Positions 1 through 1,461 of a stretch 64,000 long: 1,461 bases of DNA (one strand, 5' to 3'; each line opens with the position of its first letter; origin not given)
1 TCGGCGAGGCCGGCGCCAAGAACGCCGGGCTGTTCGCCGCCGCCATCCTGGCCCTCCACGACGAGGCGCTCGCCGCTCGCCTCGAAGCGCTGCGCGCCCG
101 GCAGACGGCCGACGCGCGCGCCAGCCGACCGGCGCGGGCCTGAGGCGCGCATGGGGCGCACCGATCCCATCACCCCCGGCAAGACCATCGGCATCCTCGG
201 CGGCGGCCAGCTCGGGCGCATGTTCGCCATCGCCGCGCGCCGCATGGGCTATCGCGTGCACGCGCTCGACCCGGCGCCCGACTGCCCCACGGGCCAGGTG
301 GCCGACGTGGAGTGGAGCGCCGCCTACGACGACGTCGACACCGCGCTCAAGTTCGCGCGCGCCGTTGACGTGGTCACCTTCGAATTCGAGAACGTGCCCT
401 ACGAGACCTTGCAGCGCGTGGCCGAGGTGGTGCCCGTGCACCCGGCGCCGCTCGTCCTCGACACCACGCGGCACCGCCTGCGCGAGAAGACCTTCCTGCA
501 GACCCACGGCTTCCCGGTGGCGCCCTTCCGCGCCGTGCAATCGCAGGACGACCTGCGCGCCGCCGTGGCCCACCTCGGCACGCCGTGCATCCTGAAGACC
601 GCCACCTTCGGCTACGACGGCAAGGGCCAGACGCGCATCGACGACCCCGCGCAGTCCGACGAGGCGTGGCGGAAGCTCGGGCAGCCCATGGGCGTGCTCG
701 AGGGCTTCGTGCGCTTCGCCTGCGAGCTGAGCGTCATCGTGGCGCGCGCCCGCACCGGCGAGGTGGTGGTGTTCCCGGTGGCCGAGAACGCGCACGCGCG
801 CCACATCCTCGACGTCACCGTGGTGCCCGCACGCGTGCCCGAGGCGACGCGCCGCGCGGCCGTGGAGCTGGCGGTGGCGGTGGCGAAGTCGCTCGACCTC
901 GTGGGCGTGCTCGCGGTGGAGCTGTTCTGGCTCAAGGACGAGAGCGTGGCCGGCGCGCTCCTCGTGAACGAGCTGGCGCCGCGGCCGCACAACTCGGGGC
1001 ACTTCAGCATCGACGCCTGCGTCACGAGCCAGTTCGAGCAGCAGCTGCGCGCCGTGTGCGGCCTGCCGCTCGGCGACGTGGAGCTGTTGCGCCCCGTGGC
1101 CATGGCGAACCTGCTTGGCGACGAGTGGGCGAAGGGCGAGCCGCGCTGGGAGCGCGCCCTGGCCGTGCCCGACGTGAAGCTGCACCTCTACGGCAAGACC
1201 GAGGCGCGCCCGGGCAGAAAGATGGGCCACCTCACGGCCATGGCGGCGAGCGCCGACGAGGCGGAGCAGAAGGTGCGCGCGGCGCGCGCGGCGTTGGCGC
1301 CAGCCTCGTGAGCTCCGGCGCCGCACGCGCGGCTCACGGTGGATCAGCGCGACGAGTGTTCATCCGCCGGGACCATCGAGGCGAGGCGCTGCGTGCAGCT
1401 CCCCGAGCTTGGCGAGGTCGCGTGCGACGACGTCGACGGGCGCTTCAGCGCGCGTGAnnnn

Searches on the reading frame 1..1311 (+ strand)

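Call 82: search_protein_families(library=pfam, proteins=[window:1-1311:+], max_evalue=0.00001)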
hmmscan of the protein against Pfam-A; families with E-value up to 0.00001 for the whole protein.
window:1-1311:+ (436 aa): 4 families
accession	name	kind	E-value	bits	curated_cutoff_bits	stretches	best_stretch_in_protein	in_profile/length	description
PF02222.28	ATP-grasp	-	3.4e-56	190.2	27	1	165-345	2-179/179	ATP-grasp domain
PF22660.2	RS_preATP-grasp-like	-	5.3e-31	107.3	27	1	61-154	2-95/98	Ribonucleotide synthetase preATP-grasp domain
PF17769.7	PurK_C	-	1.1e-20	73.5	22.6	1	367-424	2-56/56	Phosphoribosylaminoimidazole carboxylase C-terminal domain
PF02786.22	CPSase_L_D2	-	3.2e-06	27.3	19.8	0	164-309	7-163/211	Carbamoyl-phosphate synthase L chain, ATP binding domain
